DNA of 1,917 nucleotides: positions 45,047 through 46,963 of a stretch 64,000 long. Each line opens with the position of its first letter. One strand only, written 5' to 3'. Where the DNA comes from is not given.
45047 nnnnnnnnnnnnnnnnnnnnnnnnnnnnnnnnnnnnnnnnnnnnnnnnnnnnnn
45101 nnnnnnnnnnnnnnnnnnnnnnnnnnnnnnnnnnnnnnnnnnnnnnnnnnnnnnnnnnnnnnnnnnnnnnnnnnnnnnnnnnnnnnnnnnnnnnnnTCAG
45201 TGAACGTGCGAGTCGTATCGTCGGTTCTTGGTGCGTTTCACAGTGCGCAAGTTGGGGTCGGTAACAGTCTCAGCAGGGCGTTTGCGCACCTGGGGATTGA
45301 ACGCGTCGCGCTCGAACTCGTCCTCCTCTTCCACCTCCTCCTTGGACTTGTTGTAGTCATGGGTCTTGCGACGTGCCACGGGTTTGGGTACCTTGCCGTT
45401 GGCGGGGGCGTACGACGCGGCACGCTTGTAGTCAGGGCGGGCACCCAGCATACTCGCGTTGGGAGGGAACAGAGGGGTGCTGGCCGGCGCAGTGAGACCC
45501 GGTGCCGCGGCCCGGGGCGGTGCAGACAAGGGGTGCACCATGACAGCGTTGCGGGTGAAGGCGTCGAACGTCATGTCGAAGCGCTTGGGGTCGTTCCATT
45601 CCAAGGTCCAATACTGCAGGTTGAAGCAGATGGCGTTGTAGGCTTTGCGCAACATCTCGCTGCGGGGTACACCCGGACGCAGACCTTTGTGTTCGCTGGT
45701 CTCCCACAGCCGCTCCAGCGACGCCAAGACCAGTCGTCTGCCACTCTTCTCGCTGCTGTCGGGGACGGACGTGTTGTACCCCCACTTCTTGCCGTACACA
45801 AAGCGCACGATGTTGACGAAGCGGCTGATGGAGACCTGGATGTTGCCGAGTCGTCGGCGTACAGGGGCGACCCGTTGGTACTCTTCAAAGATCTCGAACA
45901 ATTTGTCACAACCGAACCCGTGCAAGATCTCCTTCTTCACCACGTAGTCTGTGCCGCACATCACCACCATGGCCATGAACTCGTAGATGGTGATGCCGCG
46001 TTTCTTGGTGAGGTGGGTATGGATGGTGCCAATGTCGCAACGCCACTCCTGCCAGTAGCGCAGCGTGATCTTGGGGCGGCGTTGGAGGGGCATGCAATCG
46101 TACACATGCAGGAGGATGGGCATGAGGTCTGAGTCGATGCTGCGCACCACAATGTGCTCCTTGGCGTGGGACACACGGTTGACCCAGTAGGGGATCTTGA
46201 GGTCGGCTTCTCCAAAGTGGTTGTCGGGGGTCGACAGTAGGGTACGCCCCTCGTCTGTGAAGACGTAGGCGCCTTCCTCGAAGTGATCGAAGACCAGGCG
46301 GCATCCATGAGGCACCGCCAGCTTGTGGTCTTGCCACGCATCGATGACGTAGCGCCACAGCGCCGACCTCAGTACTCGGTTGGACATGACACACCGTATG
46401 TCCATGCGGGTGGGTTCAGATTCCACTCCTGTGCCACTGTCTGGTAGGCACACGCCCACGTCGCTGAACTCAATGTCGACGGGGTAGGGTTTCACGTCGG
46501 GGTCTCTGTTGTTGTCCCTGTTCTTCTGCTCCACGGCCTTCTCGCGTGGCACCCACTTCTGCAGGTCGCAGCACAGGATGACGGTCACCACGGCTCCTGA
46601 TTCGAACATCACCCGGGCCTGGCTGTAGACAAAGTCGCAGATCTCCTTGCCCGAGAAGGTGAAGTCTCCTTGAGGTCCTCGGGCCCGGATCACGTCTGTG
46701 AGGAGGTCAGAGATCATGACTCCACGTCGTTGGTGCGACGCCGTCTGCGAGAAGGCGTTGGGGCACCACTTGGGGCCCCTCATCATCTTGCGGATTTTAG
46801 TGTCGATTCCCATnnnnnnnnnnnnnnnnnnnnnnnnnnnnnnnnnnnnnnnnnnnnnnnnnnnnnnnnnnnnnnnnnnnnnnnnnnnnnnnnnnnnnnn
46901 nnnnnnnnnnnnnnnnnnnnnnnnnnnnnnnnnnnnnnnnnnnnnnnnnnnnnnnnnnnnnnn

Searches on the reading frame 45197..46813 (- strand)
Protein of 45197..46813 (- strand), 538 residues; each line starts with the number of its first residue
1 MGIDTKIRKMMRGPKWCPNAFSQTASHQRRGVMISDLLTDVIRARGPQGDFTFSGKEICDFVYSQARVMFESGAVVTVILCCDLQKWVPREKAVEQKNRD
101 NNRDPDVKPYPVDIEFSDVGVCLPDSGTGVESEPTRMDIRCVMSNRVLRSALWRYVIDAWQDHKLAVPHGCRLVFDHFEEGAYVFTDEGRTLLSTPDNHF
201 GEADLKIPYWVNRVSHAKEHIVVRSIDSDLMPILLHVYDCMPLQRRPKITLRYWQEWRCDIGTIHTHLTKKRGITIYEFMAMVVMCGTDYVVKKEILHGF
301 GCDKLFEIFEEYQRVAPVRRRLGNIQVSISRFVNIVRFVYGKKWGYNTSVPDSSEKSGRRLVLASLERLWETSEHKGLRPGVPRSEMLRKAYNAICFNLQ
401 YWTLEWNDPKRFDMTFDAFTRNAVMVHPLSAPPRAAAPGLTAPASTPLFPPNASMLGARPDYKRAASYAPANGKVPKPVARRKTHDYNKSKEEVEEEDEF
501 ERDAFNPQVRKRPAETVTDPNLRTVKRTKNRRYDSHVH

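Call 9: search_protein_families(library=pfam, proteins=[window:45197-46813:-], max_evalue=0.01)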
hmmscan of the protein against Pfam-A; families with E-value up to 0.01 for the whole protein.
window:45197-46813:- (538 aa): 0 families

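Call 34: search_solved_structures(query=window:45197-46813:-, max_evalue=1)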
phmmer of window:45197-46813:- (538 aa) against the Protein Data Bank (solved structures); distinct sequences matched with E-value up to 1: 0.

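Call 64: search_protein_families(library=pfam, proteins=[window:45197-46813:-], max_evalue=10)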
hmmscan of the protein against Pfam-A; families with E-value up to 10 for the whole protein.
window:45197-46813:- (538 aa): 1 family
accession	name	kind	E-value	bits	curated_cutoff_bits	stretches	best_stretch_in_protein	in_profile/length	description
PF01523.21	PmbA_TldD_1st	-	0.14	12.8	20.9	1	307-364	2-60/65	PmbA/TldA metallopeptidase domain 1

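Call 94: find_related_loci(query=window:45197-46813:-, collection=viral_contigs, flank=10000)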
Query window:45197-46813:- (538 aa) in viral_contigs; peptide patterns used: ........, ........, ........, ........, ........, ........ (x = any residue, [..] = any of these).
26 stretches matched a pattern, but none encodes a relative of the query by tblastn (E <= 1e-3).
